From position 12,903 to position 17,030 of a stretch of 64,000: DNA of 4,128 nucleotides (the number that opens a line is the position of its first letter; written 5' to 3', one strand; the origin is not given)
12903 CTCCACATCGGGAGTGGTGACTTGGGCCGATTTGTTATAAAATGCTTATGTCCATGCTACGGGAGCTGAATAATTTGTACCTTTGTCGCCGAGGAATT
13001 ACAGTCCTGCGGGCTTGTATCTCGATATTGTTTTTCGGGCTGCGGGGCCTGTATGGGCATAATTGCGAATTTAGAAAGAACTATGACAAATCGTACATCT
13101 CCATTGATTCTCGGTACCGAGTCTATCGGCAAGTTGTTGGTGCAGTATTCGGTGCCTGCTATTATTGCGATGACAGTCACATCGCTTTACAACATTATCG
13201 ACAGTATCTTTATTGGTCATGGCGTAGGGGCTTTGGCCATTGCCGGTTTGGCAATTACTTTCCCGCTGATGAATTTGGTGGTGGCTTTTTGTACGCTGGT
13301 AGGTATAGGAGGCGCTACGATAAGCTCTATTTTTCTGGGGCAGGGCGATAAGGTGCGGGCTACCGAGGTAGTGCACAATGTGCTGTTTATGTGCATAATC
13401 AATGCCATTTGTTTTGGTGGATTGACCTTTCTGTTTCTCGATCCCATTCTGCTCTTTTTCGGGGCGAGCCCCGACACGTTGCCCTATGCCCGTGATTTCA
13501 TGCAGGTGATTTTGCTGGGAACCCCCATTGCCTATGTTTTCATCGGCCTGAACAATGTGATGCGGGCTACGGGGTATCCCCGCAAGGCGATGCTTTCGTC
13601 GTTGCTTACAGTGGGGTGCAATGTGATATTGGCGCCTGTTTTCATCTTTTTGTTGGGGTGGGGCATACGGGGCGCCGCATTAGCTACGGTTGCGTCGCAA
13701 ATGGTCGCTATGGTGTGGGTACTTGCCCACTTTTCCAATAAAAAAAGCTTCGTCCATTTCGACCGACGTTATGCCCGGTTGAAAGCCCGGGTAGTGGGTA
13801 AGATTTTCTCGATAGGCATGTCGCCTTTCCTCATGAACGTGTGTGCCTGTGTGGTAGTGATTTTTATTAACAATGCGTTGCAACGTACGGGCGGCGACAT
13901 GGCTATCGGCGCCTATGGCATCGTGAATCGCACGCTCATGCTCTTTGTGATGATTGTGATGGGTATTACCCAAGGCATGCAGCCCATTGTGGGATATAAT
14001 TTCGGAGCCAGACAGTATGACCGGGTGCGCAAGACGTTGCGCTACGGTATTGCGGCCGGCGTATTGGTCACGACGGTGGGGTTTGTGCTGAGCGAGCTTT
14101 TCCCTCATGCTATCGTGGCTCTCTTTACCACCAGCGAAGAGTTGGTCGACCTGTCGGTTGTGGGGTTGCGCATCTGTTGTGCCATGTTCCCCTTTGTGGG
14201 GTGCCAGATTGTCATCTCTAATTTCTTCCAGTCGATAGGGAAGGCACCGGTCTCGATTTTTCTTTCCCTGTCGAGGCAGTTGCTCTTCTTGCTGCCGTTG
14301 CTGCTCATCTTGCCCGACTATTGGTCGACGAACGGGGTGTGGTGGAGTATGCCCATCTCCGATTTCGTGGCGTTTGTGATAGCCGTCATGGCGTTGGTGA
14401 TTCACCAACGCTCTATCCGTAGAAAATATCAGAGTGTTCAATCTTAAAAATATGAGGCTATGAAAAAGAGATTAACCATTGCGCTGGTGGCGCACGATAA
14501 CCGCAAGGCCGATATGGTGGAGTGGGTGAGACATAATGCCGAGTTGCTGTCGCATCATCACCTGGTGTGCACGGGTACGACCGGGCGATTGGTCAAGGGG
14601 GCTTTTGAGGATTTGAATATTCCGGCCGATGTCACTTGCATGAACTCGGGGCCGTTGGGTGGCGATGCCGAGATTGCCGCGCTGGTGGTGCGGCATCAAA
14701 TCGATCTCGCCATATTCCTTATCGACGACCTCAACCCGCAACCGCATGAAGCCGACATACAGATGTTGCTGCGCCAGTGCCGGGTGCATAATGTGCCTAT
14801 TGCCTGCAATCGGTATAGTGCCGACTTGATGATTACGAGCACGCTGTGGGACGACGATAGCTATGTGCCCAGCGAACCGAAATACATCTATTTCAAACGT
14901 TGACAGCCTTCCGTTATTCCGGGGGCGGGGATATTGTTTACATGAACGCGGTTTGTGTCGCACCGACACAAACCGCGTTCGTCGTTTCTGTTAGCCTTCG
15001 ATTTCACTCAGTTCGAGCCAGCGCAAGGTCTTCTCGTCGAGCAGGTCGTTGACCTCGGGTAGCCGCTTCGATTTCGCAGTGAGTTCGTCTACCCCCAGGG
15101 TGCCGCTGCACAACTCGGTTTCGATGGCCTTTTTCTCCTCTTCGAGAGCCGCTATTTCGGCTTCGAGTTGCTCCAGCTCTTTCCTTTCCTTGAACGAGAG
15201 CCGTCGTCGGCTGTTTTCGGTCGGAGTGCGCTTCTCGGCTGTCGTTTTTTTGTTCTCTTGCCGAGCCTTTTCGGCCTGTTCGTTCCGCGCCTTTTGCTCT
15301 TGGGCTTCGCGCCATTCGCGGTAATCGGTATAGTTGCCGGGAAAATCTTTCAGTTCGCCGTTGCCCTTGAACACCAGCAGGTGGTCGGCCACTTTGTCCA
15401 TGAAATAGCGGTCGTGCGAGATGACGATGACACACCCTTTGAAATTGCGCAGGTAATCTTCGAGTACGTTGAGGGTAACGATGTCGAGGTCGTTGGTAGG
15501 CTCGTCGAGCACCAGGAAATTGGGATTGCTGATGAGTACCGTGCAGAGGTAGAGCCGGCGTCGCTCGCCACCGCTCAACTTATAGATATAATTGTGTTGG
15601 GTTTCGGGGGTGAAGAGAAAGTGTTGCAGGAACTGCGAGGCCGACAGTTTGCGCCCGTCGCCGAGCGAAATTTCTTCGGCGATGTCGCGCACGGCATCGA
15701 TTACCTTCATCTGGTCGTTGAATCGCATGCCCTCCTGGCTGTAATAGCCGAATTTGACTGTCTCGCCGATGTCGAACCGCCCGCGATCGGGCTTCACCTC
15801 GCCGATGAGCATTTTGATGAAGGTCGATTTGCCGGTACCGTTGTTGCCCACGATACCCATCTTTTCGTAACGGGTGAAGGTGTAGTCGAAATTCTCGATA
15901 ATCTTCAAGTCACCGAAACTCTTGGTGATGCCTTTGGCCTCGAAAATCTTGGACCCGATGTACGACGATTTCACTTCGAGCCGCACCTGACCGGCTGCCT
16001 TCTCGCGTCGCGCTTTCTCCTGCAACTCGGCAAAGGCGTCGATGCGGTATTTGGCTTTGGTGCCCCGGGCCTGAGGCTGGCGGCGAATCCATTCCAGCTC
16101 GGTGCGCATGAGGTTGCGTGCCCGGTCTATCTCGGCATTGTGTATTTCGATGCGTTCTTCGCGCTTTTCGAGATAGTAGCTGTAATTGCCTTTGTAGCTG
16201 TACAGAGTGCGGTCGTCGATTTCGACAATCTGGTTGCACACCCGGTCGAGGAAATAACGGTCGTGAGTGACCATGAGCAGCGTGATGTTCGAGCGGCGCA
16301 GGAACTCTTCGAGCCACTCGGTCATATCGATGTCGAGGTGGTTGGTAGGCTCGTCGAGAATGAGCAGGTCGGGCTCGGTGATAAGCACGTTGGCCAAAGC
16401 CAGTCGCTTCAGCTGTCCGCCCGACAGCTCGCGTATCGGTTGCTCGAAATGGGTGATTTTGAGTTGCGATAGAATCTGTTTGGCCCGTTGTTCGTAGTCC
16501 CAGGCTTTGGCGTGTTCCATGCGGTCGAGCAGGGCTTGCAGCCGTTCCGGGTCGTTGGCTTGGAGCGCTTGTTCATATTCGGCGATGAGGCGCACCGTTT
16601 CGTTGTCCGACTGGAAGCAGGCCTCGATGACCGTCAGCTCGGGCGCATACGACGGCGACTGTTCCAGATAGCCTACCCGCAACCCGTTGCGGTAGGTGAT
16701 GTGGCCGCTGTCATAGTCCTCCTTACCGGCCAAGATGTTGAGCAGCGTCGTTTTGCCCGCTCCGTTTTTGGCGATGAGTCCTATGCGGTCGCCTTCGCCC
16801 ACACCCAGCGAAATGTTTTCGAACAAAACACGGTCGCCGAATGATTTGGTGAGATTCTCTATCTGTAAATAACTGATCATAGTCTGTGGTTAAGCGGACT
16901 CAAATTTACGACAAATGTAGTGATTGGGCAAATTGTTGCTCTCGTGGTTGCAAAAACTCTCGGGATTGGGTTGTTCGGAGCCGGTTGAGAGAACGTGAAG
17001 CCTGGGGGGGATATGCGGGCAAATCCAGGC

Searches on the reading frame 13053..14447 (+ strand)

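Call 7: search_protein_families(library=pfam, proteins=[window:13053-14447:+], max_evalue=0.01)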
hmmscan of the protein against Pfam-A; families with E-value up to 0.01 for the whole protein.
window:13053-14447:+ (464 aa): 1 family
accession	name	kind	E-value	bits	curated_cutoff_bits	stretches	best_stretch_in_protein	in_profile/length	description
PF01554.23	MatE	-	9.2e-50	168.9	24.9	2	35-196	1-161/161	MatE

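Call 8: search_protein_families(library=ncbifam, proteins=[window:13053-14447:+], max_evalue=0.01)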
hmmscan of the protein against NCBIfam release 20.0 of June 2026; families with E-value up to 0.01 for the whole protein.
window:13053-14447:+ (464 aa): 10 families
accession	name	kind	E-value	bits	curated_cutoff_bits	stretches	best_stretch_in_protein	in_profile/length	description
NF007130.1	PRK09575.1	equivalog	2.3e-77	261.1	445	1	23-451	2-429/435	MATE family efflux transporter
NF000217.1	MATE_multi_FepA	equivalog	1.6e-59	202.1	900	1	19-441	7-428/443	multidrug efflux MATE transporter FepA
TIGR00797.1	matE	subfamily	5.7e-56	190.1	147.4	1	35-430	1-396/396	MATE family efflux transporter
NF000131.1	MATE_multi_MepA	equivalog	1.2e-41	143.4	850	1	26-449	15-434/451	multidrug efflux MATE transporter MepA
NF041801.1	MATE_SolL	equivalog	5.1e-39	134.3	780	1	21-453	14-448/458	solanimycin export family MATE transporter SolL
NF001214.0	PRK00187.1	equivalog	2.1e-16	59.9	449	1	32-457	15-451/464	NorM family multidrug efflux MATE transporter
NF041358.1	GntT_guanitoxin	equivalog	4.3e-11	42.5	525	1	31-447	17-433/438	guanitoxin biosynthesis MATE family efflux transporter GntT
TIGR02900.1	spore_V_B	equivalog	2.9e-07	29.6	372.3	1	254-448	234-431/488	stage V sporulation protein B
NF007690.0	PRK10367.1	equivalog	1.5e-06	27.4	409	1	26-384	8-365/441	MATE family efflux transporter DinF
NF045578.1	export_MbnM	equivalog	0.00014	21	285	1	37-231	10-200/410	methanobactin export MATE transporter MbnM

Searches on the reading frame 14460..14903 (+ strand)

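Call 7: search_protein_families(library=pfam, proteins=[window:14460-14903:+], max_evalue=0.01)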
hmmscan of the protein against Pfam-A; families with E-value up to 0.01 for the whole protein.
window:14460-14903:+ (147 aa): 1 family
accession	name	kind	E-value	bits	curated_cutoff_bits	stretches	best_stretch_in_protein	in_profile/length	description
PF02142.27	MGS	-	2.2e-10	41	24.1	1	18-115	1-93/94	MGS-like domain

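Call 8: search_protein_families(library=ncbifam, proteins=[window:14460-14903:+], max_evalue=0.01)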
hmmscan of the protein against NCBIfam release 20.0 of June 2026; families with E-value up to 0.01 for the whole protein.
window:14460-14903:+ (147 aa): 2 families
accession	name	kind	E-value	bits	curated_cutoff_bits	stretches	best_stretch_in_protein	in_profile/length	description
NF003559.0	PRK05234.1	equivalog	2.4e-49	166.8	84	1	1-136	2-131/145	methylglyoxal synthase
TIGR00160.1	MGSA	equivalog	1.2e-40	138.8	146.9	1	5-133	3-126/143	methylglyoxal synthase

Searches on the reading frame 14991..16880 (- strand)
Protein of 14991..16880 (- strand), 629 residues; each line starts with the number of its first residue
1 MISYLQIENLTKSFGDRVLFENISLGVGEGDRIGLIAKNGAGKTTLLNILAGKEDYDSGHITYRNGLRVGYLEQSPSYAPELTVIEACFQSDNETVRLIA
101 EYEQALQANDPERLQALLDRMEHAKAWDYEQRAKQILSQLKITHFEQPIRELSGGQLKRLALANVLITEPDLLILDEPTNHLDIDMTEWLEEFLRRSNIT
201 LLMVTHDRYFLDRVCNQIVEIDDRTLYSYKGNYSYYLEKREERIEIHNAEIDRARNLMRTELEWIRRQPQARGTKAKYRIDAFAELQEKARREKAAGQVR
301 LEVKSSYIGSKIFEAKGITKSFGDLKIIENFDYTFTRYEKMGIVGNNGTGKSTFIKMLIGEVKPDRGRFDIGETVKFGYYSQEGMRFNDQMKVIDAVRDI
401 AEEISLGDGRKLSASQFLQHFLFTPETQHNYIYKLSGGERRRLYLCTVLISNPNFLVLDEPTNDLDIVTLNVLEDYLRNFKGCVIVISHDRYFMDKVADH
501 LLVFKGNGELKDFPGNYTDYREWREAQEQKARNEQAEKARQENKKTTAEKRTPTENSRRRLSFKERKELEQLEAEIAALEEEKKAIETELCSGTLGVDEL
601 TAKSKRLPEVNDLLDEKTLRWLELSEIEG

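Call 7: search_protein_families(library=pfam, proteins=[window:14991-16880:-], max_evalue=0.01)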
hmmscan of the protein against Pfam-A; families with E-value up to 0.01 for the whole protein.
window:14991-16880:- (629 aa): 16 families
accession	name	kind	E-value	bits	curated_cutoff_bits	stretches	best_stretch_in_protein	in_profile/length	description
PF00005.33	ABC_tran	-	4.6e-52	176.7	25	2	21-180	2-137/137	ABC transporter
PF16326.10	ABC_tran_CTD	-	2.6e-17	63.3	32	1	560-626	1-69/69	ABC transporter C-terminal domain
PF12848.13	ABC_tran_Xtn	-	2.4e-13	50.4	25.9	1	219-294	1-78/85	ABC transporter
PF13304.12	AAA_21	-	5.6e-11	43.5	27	1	108-212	180-304/304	AAA domain, putative AbiEii toxin, Type IV TA system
PF02463.25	SMC_N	-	2.7e-09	37.2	40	0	415-505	124-213/220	RecF/RecN/SMC N terminal domain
PF13401.12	AAA_22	-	1.7e-08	35.3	27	0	35-205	10-122/130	AAA domain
PF01926.29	MMR_HSR1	-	8.5e-05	23.1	21.9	0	341-364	2-24/113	50S ribosome-binding GTPase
PF00006.31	ATP-synt_ab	-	0.00014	22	29.5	0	25-55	9-39/213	ATP synthase alpha/beta family, nucleotide-binding domain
PF00350.29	Dynamin_N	-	0.00024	21.6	27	0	343-361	3-21/168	Dynamin family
PF13479.12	AAA_24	-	0.00024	21.5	27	0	340-358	4-22/195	AAA domain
PF07693.20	KAP_NTPase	-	0.00026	20.8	20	0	33-172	23-123/293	KAP family P-loop domain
PF03193.22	RsgA_GTPase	-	0.00059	20.1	30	0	35-62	111-138/174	RsgA GTPase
PF13555.12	AAA_29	-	0.00059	20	27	0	336-355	20-39/61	P-loop containing region of AAA domain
PF03308.22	MeaB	-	0.0017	17.8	23.1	0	336-362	31-57/273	Methylmalonyl Co-A mutase-associated GTPase MeaB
PF03205.20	MobB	-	0.0022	18.3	26.6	0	341-363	2-24/133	Molybdopterin guanine dinucleotide synthesis protein B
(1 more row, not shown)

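Call 8: search_protein_families(library=ncbifam, proteins=[window:14991-16880:-], max_evalue=0.01)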
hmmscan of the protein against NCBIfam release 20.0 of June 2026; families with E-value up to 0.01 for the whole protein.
window:14991-16880:- (629 aa): 204 families (the best 25 are shown)
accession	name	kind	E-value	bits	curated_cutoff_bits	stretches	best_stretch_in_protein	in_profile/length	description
TIGR03719.1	ABC_ABC_ChvD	subfamily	5.3e-146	487.4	806.75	1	6-531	6-540/552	energy-dependent translational throttle protein EttA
NF008775.0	PRK11819.1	equivalog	6.4e-146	487.2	599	1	6-540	8-548/556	energy-dependent translational throttle protein EttA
NF050005.1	ABC_ATPase_Uup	equivalog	2.1e-145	485.4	900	1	3-626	2-634/636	ATP-binding cassette ATPase Uup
NF000355.4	ribo_prot_ABC_F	equivalog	7.1e-136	454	380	3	5-258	3-224/499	ribosomal protection-like ABC-F family protein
NF008358.0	PRK11147.1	equivalog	6.1e-132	441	936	1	3-626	2-630/635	ABC transporter ATP-binding protein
NF011646.0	PRK15064.1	equivalog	5.9e-116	388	762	2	6-523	3-526/530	ABC-F family ATPase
NF007921.0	PRK10636.1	equivalog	7.4e-94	315.2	917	1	14-626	11-626/638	ABC transporter ATP-binding protein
NF000171.1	ABCF_producer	exception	8.9e-89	298.4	800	3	5-281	4-299/541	TlrC/CarA/OleB/SrmB family ABC-F type ribosomal protection protein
NF000170.2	ABCF_Vga_all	exception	9e-85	285.1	725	3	293-536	252-484/521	Vga family ABC-F type ribosomal protection protein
NF000168.2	ABCF_Msr_all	exception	5.1e-77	259.5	680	4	316-504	300-478/487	Msr family ABC-F type ribosomal protection protein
NF043038.1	ABCF_CplR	exception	1.2e-75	255.3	780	3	277-538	253-501/544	ABC-F type ribosomal protection protein CplR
NF000169.2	ABCF_Sal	exception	5.4e-73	246.5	725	4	300-500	303-497/542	Sal family ABC-F type ribosomal protection protein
NF000166.1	ABCF_CarA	exception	8.1e-72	242.1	1050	3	5-262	6-291/556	ABC-F type ribosomal protection protein Car(A)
NF000514.1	ABCF_OptrA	exception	1.5e-71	241.7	1450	1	14-586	30-608/655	ABC-F type ribosomal protection protein OptrA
NF000167.2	ABCF_Lsa_all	exception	1.6e-63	215.4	750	4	326-568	19-248/492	Lsa family ABC-F type ribosomal protection protein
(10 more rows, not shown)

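Call 55: find_encoding_contigs(protein=window:14991-16880:-, flank=8000, max_places=10)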
Protein window:14991-16880:- (629 aa): no gene with exactly this product is on record in the collection.
